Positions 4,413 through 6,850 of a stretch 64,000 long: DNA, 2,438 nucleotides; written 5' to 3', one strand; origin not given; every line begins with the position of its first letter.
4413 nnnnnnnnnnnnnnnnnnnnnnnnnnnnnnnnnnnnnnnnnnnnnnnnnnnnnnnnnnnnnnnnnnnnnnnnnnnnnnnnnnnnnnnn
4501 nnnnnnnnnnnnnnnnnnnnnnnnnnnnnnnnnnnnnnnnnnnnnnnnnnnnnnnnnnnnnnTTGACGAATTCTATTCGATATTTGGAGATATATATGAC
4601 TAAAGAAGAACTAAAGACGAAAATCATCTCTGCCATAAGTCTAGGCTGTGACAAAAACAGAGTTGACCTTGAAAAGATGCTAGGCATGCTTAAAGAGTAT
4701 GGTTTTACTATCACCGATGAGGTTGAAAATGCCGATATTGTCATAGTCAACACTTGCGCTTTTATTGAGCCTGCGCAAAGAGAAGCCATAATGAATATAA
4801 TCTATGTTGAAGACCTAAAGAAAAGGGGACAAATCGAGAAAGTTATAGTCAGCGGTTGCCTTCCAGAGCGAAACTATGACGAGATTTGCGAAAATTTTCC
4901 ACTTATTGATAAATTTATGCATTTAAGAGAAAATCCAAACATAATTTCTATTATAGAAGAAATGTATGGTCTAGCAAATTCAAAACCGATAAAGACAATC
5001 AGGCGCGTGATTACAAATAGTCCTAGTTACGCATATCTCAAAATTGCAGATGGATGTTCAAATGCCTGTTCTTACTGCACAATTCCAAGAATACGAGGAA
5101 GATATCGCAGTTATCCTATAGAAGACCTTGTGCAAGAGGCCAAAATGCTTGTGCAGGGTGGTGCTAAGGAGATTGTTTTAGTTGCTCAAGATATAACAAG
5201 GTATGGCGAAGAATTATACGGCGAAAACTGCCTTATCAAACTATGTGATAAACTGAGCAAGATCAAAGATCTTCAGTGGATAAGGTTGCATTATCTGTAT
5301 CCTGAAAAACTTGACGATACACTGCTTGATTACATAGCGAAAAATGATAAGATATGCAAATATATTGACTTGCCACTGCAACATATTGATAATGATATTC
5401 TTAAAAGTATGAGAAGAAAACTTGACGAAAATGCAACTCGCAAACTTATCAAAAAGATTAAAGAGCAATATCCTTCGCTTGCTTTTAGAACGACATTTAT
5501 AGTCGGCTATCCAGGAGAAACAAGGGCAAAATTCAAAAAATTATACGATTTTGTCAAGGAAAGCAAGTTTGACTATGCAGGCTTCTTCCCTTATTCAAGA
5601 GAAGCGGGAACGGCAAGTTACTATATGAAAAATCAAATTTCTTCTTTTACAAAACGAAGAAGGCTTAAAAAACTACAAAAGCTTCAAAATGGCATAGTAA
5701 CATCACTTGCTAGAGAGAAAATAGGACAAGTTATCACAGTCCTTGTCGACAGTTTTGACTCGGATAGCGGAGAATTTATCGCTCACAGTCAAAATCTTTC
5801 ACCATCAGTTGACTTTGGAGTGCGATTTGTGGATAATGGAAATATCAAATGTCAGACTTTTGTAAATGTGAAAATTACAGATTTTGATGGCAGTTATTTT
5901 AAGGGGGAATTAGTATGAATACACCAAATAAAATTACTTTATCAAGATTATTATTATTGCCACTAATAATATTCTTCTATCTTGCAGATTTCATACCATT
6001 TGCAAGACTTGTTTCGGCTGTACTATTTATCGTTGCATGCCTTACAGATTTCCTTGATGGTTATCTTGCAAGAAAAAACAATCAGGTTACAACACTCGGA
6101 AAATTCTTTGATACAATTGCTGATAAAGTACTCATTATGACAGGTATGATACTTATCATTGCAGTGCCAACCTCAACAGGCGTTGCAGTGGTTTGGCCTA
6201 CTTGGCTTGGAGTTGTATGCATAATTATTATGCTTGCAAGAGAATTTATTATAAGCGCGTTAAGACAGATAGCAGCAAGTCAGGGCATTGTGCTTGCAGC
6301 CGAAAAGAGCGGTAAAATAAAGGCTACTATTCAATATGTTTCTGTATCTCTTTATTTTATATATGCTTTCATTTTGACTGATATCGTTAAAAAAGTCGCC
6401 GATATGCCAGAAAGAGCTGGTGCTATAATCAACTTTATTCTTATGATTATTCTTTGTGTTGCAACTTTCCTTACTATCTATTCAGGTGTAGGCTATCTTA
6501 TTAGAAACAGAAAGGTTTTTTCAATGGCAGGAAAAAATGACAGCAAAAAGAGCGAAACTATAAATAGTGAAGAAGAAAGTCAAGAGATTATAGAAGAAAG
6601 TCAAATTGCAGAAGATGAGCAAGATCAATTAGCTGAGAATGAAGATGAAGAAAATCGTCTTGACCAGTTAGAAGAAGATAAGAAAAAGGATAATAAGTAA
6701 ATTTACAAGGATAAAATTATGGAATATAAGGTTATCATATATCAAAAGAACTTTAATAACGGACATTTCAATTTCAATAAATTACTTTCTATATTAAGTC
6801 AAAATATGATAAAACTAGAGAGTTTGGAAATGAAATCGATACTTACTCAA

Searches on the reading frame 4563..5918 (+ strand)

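Call 66: search_protein_families(library=pfam, proteins=[window:4563-5918:+], max_evalue=0.00001)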
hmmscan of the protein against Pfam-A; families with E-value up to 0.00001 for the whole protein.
window:4563-5918:+ (451 aa): 3 families
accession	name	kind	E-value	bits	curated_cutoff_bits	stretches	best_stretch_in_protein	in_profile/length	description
PF00919.26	UPF0004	-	7.5e-24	84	27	1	24-118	4-96/98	Uncharacterized protein family UPF0004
PF04055.27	Radical_SAM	-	1.2e-22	81.3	29.5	1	161-331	3-166/166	Radical SAM superfamily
PF18693.7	TRAM_2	-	6.1e-08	33.2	27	1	387-451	1-63/63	TRAM domain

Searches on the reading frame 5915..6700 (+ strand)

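Call 66: search_protein_families(library=pfam, proteins=[window:5915-6700:+], max_evalue=0.00001)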
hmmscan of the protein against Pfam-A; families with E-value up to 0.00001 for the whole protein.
window:5915-6700:+ (261 aa): 1 family
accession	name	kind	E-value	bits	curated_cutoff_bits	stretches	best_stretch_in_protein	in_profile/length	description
PF01066.26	CDP-OH_P_transf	-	1.8e-33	116.5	22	1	1-172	1-138/152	CDP-alcohol phosphatidyltransferase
